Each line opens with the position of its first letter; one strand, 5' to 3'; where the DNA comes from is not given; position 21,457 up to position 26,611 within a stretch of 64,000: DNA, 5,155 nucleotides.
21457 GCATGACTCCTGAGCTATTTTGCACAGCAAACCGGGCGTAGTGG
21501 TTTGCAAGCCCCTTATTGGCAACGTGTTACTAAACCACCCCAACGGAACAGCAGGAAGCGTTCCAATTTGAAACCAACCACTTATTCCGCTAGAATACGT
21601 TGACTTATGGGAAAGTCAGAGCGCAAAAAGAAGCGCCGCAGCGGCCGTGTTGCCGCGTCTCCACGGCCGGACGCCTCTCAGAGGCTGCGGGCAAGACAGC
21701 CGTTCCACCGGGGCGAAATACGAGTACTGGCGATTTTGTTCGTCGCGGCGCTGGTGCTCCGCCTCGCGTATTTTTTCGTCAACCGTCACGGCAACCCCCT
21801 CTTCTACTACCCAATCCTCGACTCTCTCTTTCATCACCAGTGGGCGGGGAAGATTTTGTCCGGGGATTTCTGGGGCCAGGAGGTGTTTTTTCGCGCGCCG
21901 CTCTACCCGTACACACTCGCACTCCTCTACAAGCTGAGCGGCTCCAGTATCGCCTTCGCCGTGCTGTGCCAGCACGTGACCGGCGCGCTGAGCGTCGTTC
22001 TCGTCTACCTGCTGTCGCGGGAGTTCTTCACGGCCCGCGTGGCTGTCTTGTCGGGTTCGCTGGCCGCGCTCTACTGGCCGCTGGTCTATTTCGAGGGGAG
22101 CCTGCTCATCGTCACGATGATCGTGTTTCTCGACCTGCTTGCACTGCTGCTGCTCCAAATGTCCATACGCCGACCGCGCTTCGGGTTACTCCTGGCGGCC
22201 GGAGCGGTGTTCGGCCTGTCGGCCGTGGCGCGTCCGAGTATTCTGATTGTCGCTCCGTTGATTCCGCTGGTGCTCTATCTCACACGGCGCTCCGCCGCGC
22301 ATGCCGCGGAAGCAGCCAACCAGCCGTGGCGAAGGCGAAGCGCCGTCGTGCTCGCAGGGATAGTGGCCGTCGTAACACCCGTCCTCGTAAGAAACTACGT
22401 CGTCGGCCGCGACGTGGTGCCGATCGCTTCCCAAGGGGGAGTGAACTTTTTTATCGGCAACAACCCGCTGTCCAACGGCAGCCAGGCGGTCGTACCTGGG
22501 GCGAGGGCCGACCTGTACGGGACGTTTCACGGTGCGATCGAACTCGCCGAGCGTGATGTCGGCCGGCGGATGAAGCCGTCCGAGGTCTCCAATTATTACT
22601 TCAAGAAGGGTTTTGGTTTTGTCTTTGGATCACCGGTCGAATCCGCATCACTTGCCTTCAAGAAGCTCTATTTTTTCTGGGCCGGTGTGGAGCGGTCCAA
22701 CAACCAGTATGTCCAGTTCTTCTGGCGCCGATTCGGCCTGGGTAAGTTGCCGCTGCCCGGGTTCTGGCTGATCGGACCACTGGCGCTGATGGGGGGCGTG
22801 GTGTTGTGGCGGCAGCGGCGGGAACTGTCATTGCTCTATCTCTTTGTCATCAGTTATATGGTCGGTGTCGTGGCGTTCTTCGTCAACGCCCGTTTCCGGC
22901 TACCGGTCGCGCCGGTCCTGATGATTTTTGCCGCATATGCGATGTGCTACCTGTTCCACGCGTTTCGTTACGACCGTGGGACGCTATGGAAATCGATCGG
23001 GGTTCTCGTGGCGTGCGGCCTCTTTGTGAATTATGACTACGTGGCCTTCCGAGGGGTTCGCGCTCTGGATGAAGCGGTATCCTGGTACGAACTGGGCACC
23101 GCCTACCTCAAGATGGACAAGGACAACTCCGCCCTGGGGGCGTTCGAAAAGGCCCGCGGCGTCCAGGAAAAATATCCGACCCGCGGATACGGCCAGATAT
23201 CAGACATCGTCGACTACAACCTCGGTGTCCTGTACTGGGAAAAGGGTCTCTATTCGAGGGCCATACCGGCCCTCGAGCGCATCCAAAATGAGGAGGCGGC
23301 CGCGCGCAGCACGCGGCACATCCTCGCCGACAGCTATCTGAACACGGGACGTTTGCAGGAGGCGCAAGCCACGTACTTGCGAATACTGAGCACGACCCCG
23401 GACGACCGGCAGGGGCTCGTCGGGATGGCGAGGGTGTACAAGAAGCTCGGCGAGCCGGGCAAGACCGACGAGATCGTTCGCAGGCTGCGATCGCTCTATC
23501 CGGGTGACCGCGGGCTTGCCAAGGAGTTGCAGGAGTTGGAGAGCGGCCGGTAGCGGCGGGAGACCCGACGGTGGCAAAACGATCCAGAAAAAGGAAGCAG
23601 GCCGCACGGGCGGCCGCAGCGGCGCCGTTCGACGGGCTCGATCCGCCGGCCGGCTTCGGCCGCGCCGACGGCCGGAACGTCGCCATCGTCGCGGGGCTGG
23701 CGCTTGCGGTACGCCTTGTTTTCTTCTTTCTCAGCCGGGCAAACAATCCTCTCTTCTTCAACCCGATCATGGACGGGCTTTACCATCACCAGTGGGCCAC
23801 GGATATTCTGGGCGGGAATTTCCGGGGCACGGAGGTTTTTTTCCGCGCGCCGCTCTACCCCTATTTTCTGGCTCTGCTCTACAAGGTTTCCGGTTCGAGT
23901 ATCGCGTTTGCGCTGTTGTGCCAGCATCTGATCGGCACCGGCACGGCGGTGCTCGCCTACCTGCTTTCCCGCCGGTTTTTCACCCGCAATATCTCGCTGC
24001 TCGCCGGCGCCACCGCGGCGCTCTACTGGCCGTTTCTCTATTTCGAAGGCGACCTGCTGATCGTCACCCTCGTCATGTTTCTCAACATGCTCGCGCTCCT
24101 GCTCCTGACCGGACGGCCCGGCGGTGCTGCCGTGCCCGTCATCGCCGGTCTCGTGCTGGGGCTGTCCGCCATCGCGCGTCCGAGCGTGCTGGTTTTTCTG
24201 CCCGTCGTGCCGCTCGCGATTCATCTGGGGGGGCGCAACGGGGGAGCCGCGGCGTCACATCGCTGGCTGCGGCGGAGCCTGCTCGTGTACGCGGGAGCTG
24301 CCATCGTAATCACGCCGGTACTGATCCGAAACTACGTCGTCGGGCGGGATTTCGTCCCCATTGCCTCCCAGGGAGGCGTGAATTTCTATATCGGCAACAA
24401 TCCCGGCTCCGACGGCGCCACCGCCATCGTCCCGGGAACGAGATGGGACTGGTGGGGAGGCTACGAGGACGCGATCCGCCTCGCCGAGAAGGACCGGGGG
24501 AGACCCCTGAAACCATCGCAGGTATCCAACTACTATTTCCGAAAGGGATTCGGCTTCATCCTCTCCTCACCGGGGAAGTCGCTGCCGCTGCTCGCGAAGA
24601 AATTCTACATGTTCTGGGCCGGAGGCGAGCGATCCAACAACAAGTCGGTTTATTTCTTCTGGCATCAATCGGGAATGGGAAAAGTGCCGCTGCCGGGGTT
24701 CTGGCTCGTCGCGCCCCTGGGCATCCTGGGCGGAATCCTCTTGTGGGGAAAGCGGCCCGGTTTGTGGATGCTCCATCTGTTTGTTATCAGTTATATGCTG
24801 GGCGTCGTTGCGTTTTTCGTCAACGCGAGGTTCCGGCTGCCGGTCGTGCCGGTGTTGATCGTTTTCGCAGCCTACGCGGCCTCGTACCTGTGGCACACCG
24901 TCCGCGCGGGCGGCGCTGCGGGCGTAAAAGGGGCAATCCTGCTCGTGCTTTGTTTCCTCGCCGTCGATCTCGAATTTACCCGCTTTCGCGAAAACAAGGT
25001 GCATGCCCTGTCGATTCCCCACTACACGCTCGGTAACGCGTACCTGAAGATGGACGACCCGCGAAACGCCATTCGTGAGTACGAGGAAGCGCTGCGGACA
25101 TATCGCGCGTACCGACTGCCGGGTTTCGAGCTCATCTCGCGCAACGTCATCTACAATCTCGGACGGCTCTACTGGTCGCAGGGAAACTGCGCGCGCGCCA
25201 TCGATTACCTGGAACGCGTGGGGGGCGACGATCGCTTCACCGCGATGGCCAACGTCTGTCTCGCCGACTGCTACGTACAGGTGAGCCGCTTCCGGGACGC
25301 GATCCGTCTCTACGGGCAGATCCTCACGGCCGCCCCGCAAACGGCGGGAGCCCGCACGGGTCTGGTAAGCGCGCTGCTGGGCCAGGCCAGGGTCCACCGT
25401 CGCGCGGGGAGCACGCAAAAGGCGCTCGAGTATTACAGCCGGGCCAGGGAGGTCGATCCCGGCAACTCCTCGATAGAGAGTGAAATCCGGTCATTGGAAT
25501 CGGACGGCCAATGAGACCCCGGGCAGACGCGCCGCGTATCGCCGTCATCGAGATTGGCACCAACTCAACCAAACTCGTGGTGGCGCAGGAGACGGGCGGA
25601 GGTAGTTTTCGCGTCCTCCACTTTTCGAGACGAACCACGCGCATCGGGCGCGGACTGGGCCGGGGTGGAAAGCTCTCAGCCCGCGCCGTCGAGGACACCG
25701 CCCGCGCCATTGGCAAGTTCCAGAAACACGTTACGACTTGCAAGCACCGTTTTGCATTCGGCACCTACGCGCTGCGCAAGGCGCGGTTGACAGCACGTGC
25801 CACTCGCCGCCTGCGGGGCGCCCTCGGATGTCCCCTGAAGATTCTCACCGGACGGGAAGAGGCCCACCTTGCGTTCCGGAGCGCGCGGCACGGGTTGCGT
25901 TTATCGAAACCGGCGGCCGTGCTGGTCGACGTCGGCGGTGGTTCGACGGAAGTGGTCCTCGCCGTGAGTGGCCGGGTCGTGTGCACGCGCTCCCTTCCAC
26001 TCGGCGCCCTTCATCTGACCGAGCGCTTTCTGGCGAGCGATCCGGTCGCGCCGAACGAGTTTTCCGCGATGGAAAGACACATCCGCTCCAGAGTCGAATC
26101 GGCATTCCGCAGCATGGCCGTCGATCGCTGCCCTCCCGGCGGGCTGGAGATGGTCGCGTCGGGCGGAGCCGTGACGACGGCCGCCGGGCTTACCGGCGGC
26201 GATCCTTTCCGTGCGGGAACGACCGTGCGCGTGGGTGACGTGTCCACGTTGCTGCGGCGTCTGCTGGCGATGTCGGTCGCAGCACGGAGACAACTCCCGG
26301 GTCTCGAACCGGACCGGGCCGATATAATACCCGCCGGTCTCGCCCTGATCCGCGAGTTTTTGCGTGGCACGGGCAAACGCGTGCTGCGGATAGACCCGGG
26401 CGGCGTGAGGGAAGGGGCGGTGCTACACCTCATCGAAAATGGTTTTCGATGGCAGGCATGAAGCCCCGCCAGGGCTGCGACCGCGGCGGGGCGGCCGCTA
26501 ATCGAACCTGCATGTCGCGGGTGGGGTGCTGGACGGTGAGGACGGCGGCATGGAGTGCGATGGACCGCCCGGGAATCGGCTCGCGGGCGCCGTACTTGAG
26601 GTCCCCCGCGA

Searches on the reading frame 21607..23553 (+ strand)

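Call 37: search_protein_families(library=pfam, max_evalue=0.00001, proteins=[window:21607-23553:+])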
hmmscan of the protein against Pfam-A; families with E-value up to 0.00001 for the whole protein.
window:21607-23553:+ (648 aa): 10 families
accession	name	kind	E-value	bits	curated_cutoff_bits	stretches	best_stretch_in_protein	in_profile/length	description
PF13428.12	TPR_14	-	2.7e-10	40.3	23.5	0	570-609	4-43/44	Tetratricopeptide repeat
PF13181.12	TPR_8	-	3.2e-10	39.8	25.7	0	571-599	5-33/34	Tetratricopeptide repeat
PF07719.23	TPR_2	-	8.6e-10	38.4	27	0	492-516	3-27/34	Tetratricopeptide repeat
PF00515.34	TPR_1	-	5.8e-09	35.8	27.8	0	490-516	1-27/34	Tetratricopeptide repeat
PF13231.12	PMT_2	-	9.7e-09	36.1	26.1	1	97-228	3-136/160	Dolichyl-phosphate-mannose-protein mannosyltransferase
PF13174.12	TPR_6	-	4.6e-08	33.6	26.3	0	573-596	6-29/33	Tetratricopeptide repeat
PF13176.12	TPR_7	-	1.7e-07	31.2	27.9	0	571-601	3-33/36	Tetratricopeptide repeat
PF13424.12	TPR_12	-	1.8e-06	28.5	30.1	0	489-558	2-70/77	Tetratricopeptide repeat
PF13432.12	TPR_16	-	6e-06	27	32.7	0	494-560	1-58/65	Tetratricopeptide repeat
PF14559.12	TPR_19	-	9.2e-06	26.3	25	0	544-602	2-60/68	Tetratricopeptide repeat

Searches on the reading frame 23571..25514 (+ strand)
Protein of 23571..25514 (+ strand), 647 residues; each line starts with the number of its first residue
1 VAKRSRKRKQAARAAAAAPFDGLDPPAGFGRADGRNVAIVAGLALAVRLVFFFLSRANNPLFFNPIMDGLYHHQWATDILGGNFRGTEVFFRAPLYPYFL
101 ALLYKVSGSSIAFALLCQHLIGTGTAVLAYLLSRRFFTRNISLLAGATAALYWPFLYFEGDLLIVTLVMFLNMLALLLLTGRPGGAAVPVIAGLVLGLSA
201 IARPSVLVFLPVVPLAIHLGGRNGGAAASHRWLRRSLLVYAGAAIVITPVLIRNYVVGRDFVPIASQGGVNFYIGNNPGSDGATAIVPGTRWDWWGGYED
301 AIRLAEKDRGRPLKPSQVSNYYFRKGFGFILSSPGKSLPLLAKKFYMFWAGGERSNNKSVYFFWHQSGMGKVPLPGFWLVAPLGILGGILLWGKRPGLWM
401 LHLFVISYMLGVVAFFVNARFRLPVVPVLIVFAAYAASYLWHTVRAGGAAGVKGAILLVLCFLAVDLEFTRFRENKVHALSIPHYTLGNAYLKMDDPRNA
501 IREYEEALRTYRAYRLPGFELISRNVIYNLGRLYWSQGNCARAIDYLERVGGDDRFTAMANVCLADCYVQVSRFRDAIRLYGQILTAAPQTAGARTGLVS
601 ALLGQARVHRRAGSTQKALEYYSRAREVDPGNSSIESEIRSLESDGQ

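Call 37: search_protein_families(library=pfam, max_evalue=0.00001, proteins=[window:23571-25514:+])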
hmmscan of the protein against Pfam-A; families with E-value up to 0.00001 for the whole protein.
window:23571-25514:+ (647 aa): 10 families
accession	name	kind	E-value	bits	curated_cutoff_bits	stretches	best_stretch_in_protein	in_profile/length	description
PF13424.12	TPR_12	-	2e-18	66.8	30.1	2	557-628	2-74/77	Tetratricopeptide repeat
PF07719.23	TPR_2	-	8e-16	57.2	27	0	484-510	4-30/34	Tetratricopeptide repeat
PF00515.34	TPR_1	-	3.5e-15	55.5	27.8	0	484-509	4-29/34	Tetratricopeptide repeat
PF13428.12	TPR_14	-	4.6e-15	55.1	23.5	0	601-633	3-35/44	Tetratricopeptide repeat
PF13432.12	TPR_16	-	3.6e-11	43.7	32.7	0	485-549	1-56/65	Tetratricopeptide repeat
PF13176.12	TPR_7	-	9.5e-11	41.4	27.9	0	527-549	2-24/36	Tetratricopeptide repeat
PF13181.12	TPR_8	-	1.5e-10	40.8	25.7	0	484-510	4-30/34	Tetratricopeptide repeat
PF13174.12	TPR_6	-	7.5e-10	39.2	26.3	0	527-550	3-26/33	Tetratricopeptide repeat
PF14559.12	TPR_19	-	2e-09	38.1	25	0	572-607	5-40/68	Tetratricopeptide repeat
PF17874.7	TPR_MalT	-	1e-06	28.8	45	0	548-625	70-148/336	MalT-like TPR region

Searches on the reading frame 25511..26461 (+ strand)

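Call 37: search_protein_families(library=pfam, max_evalue=0.00001, proteins=[window:25511-26461:+])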
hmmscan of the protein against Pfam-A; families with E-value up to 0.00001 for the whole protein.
window:25511-26461:+ (316 aa): 2 families
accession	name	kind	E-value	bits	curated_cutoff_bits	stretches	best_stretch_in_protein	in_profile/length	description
PF02541.22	Ppx-GppA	-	3.1e-44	152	27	1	23-307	1-281/285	Ppx/GppA phosphatase family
PF14450.12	FtsA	-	1.5e-06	29.1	31.8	0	137-196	1-46/127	Cell division protein FtsA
